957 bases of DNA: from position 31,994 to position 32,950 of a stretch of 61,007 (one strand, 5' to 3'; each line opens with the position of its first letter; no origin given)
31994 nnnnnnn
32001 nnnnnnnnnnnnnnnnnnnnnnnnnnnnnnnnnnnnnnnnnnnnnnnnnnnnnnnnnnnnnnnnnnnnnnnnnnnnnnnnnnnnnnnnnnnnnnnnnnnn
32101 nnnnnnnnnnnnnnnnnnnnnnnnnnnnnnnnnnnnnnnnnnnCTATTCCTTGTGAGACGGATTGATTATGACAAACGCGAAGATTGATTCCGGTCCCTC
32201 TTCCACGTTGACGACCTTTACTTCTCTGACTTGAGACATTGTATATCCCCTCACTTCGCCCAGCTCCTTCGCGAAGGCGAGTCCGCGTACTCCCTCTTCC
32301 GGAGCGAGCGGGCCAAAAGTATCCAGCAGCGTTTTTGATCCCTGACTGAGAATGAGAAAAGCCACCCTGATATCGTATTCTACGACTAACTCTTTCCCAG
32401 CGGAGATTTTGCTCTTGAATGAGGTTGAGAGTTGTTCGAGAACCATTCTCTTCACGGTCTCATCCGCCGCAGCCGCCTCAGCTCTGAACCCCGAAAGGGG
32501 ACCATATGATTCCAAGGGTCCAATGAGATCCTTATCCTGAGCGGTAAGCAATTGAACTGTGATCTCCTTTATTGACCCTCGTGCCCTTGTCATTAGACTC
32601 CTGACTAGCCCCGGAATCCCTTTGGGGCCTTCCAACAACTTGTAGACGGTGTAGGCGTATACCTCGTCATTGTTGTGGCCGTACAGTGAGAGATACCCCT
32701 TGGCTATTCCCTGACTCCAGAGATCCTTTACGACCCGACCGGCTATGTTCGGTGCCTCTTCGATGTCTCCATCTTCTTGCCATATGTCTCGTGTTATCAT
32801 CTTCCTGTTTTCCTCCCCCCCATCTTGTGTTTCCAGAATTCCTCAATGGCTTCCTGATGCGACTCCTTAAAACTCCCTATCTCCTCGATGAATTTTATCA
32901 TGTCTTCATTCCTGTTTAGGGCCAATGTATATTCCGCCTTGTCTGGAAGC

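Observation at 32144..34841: Translationally coupled three-gene operon beside a tRNA cluster: Cys-rich TGT/DpdA-like enzyme, free-standing double-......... endonuclease and an orphan protein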

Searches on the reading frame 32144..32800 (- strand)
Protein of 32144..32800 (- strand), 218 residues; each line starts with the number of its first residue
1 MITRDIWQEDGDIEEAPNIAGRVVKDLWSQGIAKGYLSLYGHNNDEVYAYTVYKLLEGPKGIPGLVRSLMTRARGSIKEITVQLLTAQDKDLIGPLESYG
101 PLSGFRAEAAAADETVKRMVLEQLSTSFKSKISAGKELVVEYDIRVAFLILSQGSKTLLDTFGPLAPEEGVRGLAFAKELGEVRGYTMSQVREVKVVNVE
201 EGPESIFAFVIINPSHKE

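Call 6: search_protein_families(library=pfam, proteins=[window:32144-32800:-], max_evalue=1)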
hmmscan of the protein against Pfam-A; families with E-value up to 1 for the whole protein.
window:32144-32800:- (218 aa): 0 families

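Call 7: search_protein_families(library=ncbifam, proteins=[window:32144-32800:-], max_evalue=1)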
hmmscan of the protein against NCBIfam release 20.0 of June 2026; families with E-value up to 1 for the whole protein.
window:32144-32800:- (218 aa): 0 families

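Call 8: search_protein_families(library=padloc, proteins=[window:32144-32800:-], max_evalue=1)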
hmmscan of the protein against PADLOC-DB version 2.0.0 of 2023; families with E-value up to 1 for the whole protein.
window:32144-32800:- (218 aa): 0 families

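Call 27: find_homologous_proteins(query=window:32144-32800:-, max_evalue=0.001)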
Query window:32144-32800:- (218 aa): 7 proteins with E <= 0.001 among 434 candidates.
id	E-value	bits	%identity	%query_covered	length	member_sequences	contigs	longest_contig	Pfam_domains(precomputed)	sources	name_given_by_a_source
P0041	6.8e-136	469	100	100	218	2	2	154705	-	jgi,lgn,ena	-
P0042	7.3e-109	380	82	100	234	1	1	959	-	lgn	-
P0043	5.8e-104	364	77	100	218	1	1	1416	-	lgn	-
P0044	4.0e-103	362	76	100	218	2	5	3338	-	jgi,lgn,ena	jgi:hypothetical protein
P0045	1.1e-102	360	76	100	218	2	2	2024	-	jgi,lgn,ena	-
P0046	4.8e-66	241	66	79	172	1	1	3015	-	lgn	-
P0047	1.2e-47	180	44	99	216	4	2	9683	-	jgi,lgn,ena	-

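Call 29: find_homologous_proteins(query=A2, max_evalue=0.001)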
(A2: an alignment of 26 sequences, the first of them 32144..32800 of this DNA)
Query A2 (26 sequences) (218 aa, profile of the alignment): 19 proteins with E <= 0.001 among 4737 candidates.
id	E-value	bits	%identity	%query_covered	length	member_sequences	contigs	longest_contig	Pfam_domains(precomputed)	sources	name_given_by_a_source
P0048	5.9e-85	302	20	30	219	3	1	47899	-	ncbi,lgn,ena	-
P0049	3.0e-83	297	20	39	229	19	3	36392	-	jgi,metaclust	metaclust:\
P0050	7.3e-81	289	19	51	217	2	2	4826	-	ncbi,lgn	ncbi:MAG: hypothetical protein QXO76_11840 [Thermoproteota archaeon]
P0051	7.1e-79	283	16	38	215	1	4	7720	-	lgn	-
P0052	4.9e-78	280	-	-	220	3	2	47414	-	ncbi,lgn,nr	ncbi:MAG: hypothetical protein FGF53_03225 [Candidatus Brockarchaeota archaeon]|nr:hypothetical prot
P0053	1.3e-76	275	-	-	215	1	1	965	-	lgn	-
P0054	2.3e-76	274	24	36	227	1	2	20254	-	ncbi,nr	ncbi:MAG: hypothetical protein JTT11_02840 [Candidatus Brockarchaeota archaeon]|nr:hypothetical prot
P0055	9.9e-74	266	24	33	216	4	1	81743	-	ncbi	ncbi:MAG: hypothetical protein QXO47_03420 [Thermoproteota archaeon]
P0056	6.2e-71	257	-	-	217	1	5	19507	-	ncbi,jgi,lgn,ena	-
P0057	1.7e-70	255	-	-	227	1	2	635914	-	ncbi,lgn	ncbi:MAG: hypothetical protein QXU11_00490 [Thermoproteota archaeon]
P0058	4.1e-63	231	16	38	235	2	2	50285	-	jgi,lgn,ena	-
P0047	1.7e-48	183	44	99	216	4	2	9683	-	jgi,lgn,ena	-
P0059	8.3e-43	165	-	-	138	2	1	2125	-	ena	-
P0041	9.1e-43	164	100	100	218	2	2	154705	-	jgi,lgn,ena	-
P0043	2.9e-39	153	77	100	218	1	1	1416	-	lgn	-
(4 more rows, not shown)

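Call 36: predict_structure(alignment_id=A3)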
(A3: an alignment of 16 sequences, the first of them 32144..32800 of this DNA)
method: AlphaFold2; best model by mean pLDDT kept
length: 218 residues; sequences in the alignment: 16
mean_pLDDT: 91.4   pTM: 0.86
mean pLDDT of the five models: 91.4, 90.9, 90.5, 89.9, 89.7
residues with pLDDT >= 90: 170; 70-90: 45; 50-70: 1; < 50: 2
segments of 3 or more residues with pLDDT < 50: none
pLDDT, mean of each block of 10 residues (from residue 1): 92 94 93 93 89 93 94 93 92 89 92 94 96 95 93 91 82 91 94 94 95 70
secondary structure, 60 per line:
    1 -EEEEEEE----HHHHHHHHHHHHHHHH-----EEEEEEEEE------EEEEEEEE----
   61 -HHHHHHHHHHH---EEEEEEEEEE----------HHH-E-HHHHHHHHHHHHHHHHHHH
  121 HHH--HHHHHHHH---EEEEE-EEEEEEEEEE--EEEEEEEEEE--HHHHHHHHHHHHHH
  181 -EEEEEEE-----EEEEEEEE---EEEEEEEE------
elements in order: E2-8 H13-28 E34-42 E49-56 H62-72 E76-85 H102-123 H126-133 E137-141 E143-152 E155-164 H167-180 E182-188 E194-201 E205-212

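Call 39: fold_search(model_id=the predicted structure, library=pdb)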
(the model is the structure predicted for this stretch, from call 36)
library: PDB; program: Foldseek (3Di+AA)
matches with E <= 10: 464; with E <= 0.001: 0
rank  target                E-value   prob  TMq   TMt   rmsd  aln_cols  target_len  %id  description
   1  1s2h                  5.2e-02  0.16  0.22  0.23  10.8       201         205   11  The Mad2 spindle checkpoint protein possesses two distinct natively folded states (released 2004-03-30)
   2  7ydq                  5.9e-02  0.04  0.14  0.07  20.3       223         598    9  Structure of PfNT1(Y190A)-GFP in complex with GSK4 (released 2023-04-26)
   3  2hzm_C                8.0e-02  0.06  0.13  0.14  20.6       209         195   13  Structure of the Mediator head subcomplex Med18/20 (released 2006-09-12)
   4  3abd_A                8.5e-02  0.18  0.21  0.23  10.1       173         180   10  Structure of human REV7 in complex with a human REV3 fragment in a monoclinic crystal (released 2010-02-16)
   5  1xmz_C                9.0e-02  0.04  0.14  0.17  19.4       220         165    9  Crystal structure of the dark state of kindling fluorescent protein kfp from anemonia sulcata (released 2005-04-19)
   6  2a52_B                1.2e-01  0.06  0.15  0.18  18.5       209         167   10  fluorescent protein asFP595, S158V, on-state (released 2005-08-16)
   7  3wrn                  1.5e-01  0.03  0.12  0.10  22.3       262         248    8  Minute virus of mice non-structural protein-1N-terminal nuclease domain reveals a unique Zn2+ coordination in the active (released 2015-01-21)
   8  6nif                  2.1e-01  0.12  0.22  0.22  13.7       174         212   11  crystal structure of human REV7-RAN complex (released 2019-09-11)
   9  6sga_FS               2.2e-01  0.04  0.12  0.11  19.7       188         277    9  Body domain of the mt-SSU assemblosome from Trypanosoma brucei (released 2019-09-18)
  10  2qle_B                2.3e-01  0.03  0.14  0.14  20.1       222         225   10  GFP/S205V mutant (released 2008-02-12)
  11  6kto_A                2.6e-01  0.10  0.21  0.23  16.3       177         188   11  Crystal structure of human SHLD3-C-REV7-O-REV7-SHLD2 complex (released 2020-04-29)
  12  4oqw_B                2.6e-01  0.02  0.11  0.11  19.9       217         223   10  Crystal structure of mCardinal far-red fluorescent protein (released 2014-03-12)
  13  3lvc_A                2.8e-01  0.02  0.12  0.12  20.3       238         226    7  Crystal structure of GFP-like protein aceGFP_G222E (A. coerulescens). Colorless form. (released 2010-03-09)
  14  5exc_aa               3.0e-01  0.04  0.14  0.17  17.2       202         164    7  Photoconverted red fluorescent protein DendRFP (released 2016-08-03)
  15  4gk0_B                3.1e-01  0.09  0.21  0.23  16.6       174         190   11  Crystal structure of human Rev3-Rev7-Rev1 complex (released 2013-03-13)
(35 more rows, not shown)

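Call 72: fold_search(model_id=the predicted structure, library=viral)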
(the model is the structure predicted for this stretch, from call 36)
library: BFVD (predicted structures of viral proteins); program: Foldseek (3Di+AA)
matches with E <= 10: 1075; with E <= 0.001: 0
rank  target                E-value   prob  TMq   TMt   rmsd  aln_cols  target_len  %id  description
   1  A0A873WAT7            2.2e-03  0.25  0.16  0.08  20.9       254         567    9  (no name in the UniProt tables at hand)
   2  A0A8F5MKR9            5.7e-03  0.12  0.14  0.07  20.7       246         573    9  Replication initiator protein [Microvirus mar47]
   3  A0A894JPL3            1.8e-02  0.08  0.13  0.07  21.4       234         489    9  (no name in the UniProt tables at hand)
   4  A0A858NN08            1.9e-02  0.08  0.12  0.06  24.5       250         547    8  (no name in the UniProt tables at hand)
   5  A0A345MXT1            2.2e-02  0.08  0.12  0.07  19.2       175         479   12  (no name in the UniProt tables at hand)
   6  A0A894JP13            2.7e-02  0.09  0.14  0.08  18.2       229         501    8  (no name in the UniProt tables at hand)
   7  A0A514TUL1            2.7e-02  0.04  0.10  0.10  20.8       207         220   14  Uncharacterized protein [Aeromonas phage PS1]
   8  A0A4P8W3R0            3.0e-02  0.08  0.13  0.07  21.1       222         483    9  (no name in the UniProt tables at hand)
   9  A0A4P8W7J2            3.2e-02  0.10  0.13  0.11  16.9       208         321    8  (no name in the UniProt tables at hand)
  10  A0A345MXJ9            4.6e-02  0.06  0.14  0.07  24.8       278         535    6  (no name in the UniProt tables at hand)
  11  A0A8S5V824            5.2e-02  0.08  0.15  0.07  16.7       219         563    8  Replication associated protein [Microviridae sp. ctE3S2]
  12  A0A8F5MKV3            5.8e-02  0.07  0.14  0.06  20.4       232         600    9  Replication initiator protein [Microvirus mar64]
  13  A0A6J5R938            6.6e-02  0.10  0.17  0.18  18.6       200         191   10  Uncharacterized protein [uncultured Caudovirales phage]
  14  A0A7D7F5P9            7.9e-02  0.07  0.15  0.10  17.9       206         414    9  (no name in the UniProt tables at hand)
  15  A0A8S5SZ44            7.9e-02  0.05  0.13  0.06  23.9       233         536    5  Replication associated protein [Microviridae sp. ctZPT1]
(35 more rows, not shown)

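Call 91: search_protein_families(library=phrogs, proteins=[window:32144-32800:-], max_evalue=0.01)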
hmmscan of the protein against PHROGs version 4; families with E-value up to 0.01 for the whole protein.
window:32144-32800:- (218 aa): 0 families
